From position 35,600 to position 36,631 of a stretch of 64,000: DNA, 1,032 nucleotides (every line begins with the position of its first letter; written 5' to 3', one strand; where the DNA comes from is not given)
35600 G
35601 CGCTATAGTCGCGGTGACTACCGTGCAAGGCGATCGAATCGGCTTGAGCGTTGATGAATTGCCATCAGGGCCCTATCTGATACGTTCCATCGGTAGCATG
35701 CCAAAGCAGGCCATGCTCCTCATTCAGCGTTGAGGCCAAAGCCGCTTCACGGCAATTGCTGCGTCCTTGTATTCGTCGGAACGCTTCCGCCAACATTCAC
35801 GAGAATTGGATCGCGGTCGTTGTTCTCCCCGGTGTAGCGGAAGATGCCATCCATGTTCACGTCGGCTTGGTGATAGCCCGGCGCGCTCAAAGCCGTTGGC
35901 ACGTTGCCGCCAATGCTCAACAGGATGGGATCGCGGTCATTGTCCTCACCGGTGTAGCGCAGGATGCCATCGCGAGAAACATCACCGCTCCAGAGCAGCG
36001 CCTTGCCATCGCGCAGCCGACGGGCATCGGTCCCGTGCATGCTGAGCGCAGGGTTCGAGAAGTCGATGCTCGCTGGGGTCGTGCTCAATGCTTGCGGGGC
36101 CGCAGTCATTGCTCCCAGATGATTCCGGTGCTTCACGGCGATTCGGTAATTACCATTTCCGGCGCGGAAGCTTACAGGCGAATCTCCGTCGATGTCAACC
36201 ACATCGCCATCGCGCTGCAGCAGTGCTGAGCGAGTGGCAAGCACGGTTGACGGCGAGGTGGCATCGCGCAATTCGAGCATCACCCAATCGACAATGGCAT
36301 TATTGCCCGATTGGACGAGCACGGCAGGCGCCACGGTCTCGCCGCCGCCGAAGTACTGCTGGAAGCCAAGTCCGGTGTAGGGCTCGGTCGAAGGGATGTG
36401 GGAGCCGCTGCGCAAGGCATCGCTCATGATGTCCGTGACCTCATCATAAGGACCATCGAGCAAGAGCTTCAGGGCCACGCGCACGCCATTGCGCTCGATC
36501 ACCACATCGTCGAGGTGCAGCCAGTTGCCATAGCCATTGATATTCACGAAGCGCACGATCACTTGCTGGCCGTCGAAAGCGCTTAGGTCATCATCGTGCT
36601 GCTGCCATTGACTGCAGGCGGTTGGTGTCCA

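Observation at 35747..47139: One roughly 230-aa dockerin-like C-terminal module shared by an M36 protease and a 1307-aa BNR protein, while the tandem M36 paralog carries a classic T9SS CTD instead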

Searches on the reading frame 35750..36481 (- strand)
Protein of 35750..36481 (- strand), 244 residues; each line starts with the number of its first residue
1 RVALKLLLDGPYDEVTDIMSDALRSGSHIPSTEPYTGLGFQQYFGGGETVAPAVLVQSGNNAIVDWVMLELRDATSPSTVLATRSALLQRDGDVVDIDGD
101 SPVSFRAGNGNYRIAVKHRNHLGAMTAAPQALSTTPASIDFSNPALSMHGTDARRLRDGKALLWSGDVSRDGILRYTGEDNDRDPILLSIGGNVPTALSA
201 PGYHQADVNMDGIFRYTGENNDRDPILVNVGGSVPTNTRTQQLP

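Call 6: search_protein_families(library=ncbifam, proteins=[window:35750-36481:-], max_evalue=1)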
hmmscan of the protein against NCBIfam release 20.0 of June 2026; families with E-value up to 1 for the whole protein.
seq(244 aa): 0 families

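Call 7: search_protein_families(library=pfam, proteins=[window:35750-36481:-], max_evalue=10)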
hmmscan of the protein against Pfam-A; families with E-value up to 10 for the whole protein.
seq(244 aa): 0 families

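Call 8: find_homologous_proteins(query=window:35750-36481:-, max_evalue=0.001)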
Query seq(244 aa) (244 aa): 1244 proteins with E <= 0.001 among 2623 candidates; the best 120 are listed.
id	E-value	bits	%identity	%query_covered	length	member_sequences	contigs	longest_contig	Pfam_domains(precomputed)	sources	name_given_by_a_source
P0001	3.4e-105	369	68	100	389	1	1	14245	-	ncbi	-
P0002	2.9e-86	307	59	100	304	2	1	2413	-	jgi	jgi:hypothetical protein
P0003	1.8e-85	304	57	100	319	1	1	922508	-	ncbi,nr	ncbi:MAG: hypothetical protein IPL52_14565 [Flavobacteriales bacterium]|nr:hypothetical protein [Fla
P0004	5.8e-85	303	57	100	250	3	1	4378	-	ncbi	-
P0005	8.5e-85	302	57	100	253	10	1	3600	-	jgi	jgi:hypothetical protein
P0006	3.7e-84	300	58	100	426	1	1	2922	-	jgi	-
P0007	4.8e-84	300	60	100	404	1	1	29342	-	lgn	-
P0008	5.7e-83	296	57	100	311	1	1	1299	-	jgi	jgi:hypothetical protein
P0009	1.5e-82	295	58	98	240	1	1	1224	-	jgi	jgi:hypothetical protein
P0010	5.3e-82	293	59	100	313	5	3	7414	-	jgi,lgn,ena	-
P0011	6.5e-82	293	57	100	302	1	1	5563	-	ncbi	-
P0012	1.0e-81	292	69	80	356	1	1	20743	-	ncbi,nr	ncbi:MAG TPA: hypothetical protein PKY96_09735, partial [Flavobacteriales bacterium]|nr:hypothetical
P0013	1.1e-81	292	56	100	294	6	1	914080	-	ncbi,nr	ncbi:MAG: hypothetical protein IPO17_01995 [Flavobacteriales bacterium]|nr:hypothetical protein [Fla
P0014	1.7e-81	291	58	100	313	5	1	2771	-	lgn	-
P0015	7.4e-81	289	56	98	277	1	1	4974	-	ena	-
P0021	2.2e-80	288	55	100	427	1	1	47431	-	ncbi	-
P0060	1.3e-77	279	55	100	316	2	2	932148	-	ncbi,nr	ncbi:MAG: hypothetical protein H6595_06695 [Flavobacteriales bacterium]|nr:hypothetical protein [Fla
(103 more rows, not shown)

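Call 15: find_related_loci(query=window:35750-36481:-, collection=genome_contigs, flank=6000)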
Query window:35750-36481:- (244 aa) in genome_contigs; peptide patterns used: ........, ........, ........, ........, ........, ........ (x = any residue, [..] = any of these).
599 stretches matched a pattern (row limit reached: there are more); 143 encode a relative of the query (tblastn E <= 1e-3); the best 80 are kept; 80 distinct loci.
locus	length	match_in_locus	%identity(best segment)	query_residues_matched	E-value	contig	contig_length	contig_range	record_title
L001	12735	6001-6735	64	1-244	6e-101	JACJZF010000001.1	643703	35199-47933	MAG: Flavobacteriales bacterium isolate HK-STAS-BACT-57 HK-STAS-BACT-57_1, whole genome shotgun sequence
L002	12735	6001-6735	61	1-244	6e-91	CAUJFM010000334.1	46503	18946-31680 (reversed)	MAG: Bacteroidota bacterium isolate KLAP54 genome assembly, contig: KLAP54_126678, whole genome shotgun sequence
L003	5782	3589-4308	58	5-244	1e-87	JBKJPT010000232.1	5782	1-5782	MAG: Flavobacteriales bacterium isolate ant_bin.469 k117_1272696, whole genome shotgun sequence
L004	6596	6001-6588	69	1-196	7e-88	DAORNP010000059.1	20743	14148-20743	MAG TPA_asm: Flavobacteriales bacterium isolate AMR_MDS_5444 NODE_1993_length_20743_cov_2.603007, whole genome shotgun s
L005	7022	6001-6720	57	4-244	1e-86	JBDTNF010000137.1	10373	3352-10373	MAG: Flavobacteriales bacterium isolate cluster3_bin.144 NODE_29330_length_10373_cov_6.023163, whole genome shotgun sequ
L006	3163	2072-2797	56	2-244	1e-87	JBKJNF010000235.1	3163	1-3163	MAG: Flavobacteriales bacterium isolate ant_bin.361 k117_4251071, whole genome shotgun sequence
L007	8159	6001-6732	56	1-244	1e-85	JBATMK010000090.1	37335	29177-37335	MAG: Flavobacteriales bacterium isolate MFD10527_ilm_asm_bin7 k127_168671, whole genome shotgun sequence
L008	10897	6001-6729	59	2-244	3e-85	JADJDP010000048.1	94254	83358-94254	MAG: Flavobacteriales bacterium isolate Aved_18-Q3-R54-62_MAXAC.228_sub tig00377264-10-944450, whole genome shotgun sequ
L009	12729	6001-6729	55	1-244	2e-82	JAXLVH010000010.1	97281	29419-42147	MAG: Flavobacteriales bacterium isolate STL-BAC51 C2.61.fa-10, whole genome shotgun sequence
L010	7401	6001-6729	53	1-244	8e-84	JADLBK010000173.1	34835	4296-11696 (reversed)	MAG: Flavobacteriales bacterium isolate SJ163 c_000001268251, whole genome shotgun sequence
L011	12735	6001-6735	55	2-244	3e-82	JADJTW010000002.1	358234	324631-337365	MAG: Flavobacteriales bacterium isolate Hirt_18-Q3-R61-65_BATAC.102 tig00006217-10-3582160, whole genome shotgun sequenc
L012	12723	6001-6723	54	2-244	8e-82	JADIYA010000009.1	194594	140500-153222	MAG: Flavobacteriales bacterium isolate AalE_18-Q3-R2-46_BAT3C.189 tig00006033-10-1929260, whole genome shotgun sequence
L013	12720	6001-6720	56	4-244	2e-81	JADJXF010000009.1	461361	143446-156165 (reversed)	MAG: Flavobacteriales bacterium isolate Kalu_18-Q3-R12-55_MAXAC.064 tig00002689-10-4603010, whole genome shotgun sequenc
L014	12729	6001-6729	58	1-244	2e-81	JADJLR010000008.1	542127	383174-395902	MAG: Flavobacteriales bacterium isolate EsbW_18-Q3-R4-48_BAT3C.247 tig01101978-10-5425750, whole genome shotgun sequence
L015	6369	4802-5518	54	4-244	5e-81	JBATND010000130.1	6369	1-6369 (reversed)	MAG: Flavobacteriales bacterium isolate MFD10487_ilm_asm_bin18 k127_53313, whole genome shotgun sequence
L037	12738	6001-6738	44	2-244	5e-62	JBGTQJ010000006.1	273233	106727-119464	MAG: Saprospiraceae bacterium isolate WDNA11_bin.10.permissive NODE_6_length_273233_cov_12.578447, whole genome shotgun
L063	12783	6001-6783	39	5-244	2e-44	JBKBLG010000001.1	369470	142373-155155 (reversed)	MAG: Chitinophagaceae bacterium isolate 21I_056.bin.39 NODE_16_length_369470_cov_3.039708, whole genome shotgun sequence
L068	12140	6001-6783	39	5-244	4e-44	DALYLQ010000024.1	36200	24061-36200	MAG TPA_asm: Chitinophagaceae bacterium isolate CTOTU46683 NODE_86_length_36200_cov_4.444349, whole genome shotgun seque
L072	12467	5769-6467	40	5-227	4e-43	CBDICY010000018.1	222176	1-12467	MAG: Saprospiraceae bacterium isolate 951dd66b-73de-4a3c-8e3a-a805efb1aa3c genome assembly, contig: contig_18, whole gen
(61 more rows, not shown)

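Call 20: predict_structure(alignment_id=A1)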
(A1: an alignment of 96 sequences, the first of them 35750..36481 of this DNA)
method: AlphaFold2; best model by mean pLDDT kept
length: 244 residues; sequences in the alignment: 96
mean_pLDDT: 93.9   pTM: 0.91
mean pLDDT of the five models: 93.9, 93.2, 92.2, 90.1, 84.7
residues with pLDDT >= 90: 202; 70-90: 40; 50-70: 2; < 50: 0
segments of 3 or more residues with pLDDT < 50: none
pLDDT, mean of each block of 10 residues (from residue 1): 97 96 97 96 95 97 98 98 98 98 97 98 97 97 96 90 94 92 89 76 93 88 90 86 90
secondary structure, 60 per line:
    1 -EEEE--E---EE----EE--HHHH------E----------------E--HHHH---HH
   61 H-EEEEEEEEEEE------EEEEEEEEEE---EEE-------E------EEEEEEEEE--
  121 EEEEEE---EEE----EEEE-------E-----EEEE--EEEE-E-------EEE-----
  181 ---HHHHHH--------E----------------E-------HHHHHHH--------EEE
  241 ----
elements in order: E2-5 H22-25 H52-55 E63-73 E80-89 E93-95 E110-118 E121-126 E130-132 E137-140 E154-157 E160-163 E173-175 H184-189 H223-229 E238-240

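Call 22: search_protein_representatives(alignment_id=A1)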
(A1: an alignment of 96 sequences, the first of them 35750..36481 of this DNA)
Query: 96 sequences, 337 profile positions. Proteins with E-value up to 0.001 (for the whole library): 13238; up to 1e-10: 10257; up to 1e-30: 4626. The best 150 are listed.
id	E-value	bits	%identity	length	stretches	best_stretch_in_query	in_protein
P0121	2.1e-130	451.3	-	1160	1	22-337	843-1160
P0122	4.8e-129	446.8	-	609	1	55-337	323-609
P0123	3.1e-125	434.3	-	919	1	88-337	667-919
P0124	5.5e-125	433.5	-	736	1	81-337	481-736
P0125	2.0e-124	431.7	-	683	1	88-337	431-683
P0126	1.0e-122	426.0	-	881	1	86-337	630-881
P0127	1.4e-122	425.6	-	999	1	82-337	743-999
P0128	3.5e-122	424.3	-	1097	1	77-337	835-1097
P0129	5.6e-122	423.6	-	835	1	66-337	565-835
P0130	6.2e-122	423.4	-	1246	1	77-337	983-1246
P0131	6.6e-122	423.4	-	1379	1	89-337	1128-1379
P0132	9.1e-122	422.9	-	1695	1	87-337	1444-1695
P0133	1.2e-121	422.5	-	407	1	68-337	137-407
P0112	1.2e-121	422.5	-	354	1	74-337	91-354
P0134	1.8e-121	421.9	-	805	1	74-337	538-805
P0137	3.6e-121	420.9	-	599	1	89-337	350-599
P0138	5.0e-121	420.5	-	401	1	74-337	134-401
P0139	5.3e-121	420.4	-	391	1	57-337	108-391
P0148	2.0e-119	415.2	-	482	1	87-337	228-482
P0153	1.1e-118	412.7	-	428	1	66-337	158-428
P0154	1.3e-118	412.5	-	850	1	91-337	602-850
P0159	3.5e-118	411.1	-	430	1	17-337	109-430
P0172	2.5e-117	408.3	-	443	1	48-337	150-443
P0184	9.0e-117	406.5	-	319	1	76-337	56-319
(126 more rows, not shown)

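Call 26: search_solved_structures(query=A1, max_evalue=10, show_alignments=3)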
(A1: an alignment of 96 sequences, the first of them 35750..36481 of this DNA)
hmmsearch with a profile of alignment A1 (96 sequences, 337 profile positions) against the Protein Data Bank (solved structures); distinct sequences matched with E-value up to 10: 0.

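Call 31: fold_search(model_id=the predicted structure, library=pdb)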
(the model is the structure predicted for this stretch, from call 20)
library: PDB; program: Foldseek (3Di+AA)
matches with E <= 10: 466; with E <= 0.001: 0
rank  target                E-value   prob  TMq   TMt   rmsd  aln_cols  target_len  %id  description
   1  4u3s_B                1.1e-02  0.95  0.35  0.51   7.7       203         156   16  Crystal structure of Coh3ScaB-XDoc_M1ScaA complex: A N-terminal interface mutant of type II Cohesin-X-Dockerin complex (released 2015-07-29)
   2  4wi0_B                1.9e-02  0.96  0.38  0.55   6.4       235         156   12  Crystal structure of Coh3ScaB-XDoc_M2ScaA complex: A C-terminal interface mutant of type II Cohesin-X-Dockerin complex (released 2015-10-07)
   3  2b59_B                4.8e-02  0.89  0.38  0.55   6.1       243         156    9  The type II cohesin dockerin complex (released 2005-10-11)
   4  3kcp_A                5.4e-02  0.77  0.37  0.31   6.3       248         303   11  Crystal structure of interacting Clostridium thermocellum multimodular components (released 2010-02-09)
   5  5aq0_B                9.4e-02  0.54  0.18  0.43   5.2        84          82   13  The structure of the Transthyretin-like domain of the first catalytic domain of the HUMAN Carboxypeptidase D (released 2016-09-28)
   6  4fl4_C                1.1e-01  0.66  0.38  0.32   6.3       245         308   10  Scaffoldin conformation and dynamics revealed by a ternary complex from the Clostridium thermocellum cellulosome (released 2012-06-27)
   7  5g5d_B                1.1e-01  0.75  0.41  0.58   6.3       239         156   10  Crystal Structure of the CohScaC2-XDocCipA type II complex from Clostridium thermocellum (released 2017-04-05)
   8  5aq0_A                1.1e-01  0.57  0.18  0.45   5.2        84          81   12  The structure of the Transthyretin-like domain of the first catalytic domain of the HUMAN Carboxypeptidase D (released 2016-09-28)
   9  6yoa_A                1.7e-01  0.35  0.20  0.31   5.4       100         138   10  Lig v 1 structure and the inflammatory response to the Ole e 1 protein family (released 2020-05-13)
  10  6yoa_B                2.0e-01  0.20  0.17  0.28   7.3       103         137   12  Lig v 1 structure and the inflammatory response to the Ole e 1 protein family (released 2020-05-13)
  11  4fl4_L                2.1e-01  0.35  0.32  0.27   8.5       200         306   12  Scaffoldin conformation and dynamics revealed by a ternary complex from the Clostridium thermocellum cellulosome (released 2012-06-27)
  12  2nsm                  2.4e-01  0.41  0.18  0.12   4.5        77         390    9  Crystal structure of the human carboxypeptidase N (Kininase I) catalytic domain (released 2007-04-24)
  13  6i9a_A                2.7e-01  0.38  0.17  0.10   4.4        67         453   12  Porphyromonas gingivalis gingipain K (Kgp) in complex with inhibitor KYT-36 (released 2019-03-13)
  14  8ve2_D                2.7e-01  0.28  0.20  0.35   5.4        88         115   11  Unliganded human transthyretin in the canonical conformation (released 2024-06-05)
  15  7lq1_A                3.4e-01  0.07  0.16  0.06  12.2       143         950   11  HUMAN PI3KDELTA IN COMPLEX WITH COMPOUND 28 (released 2022-02-16)
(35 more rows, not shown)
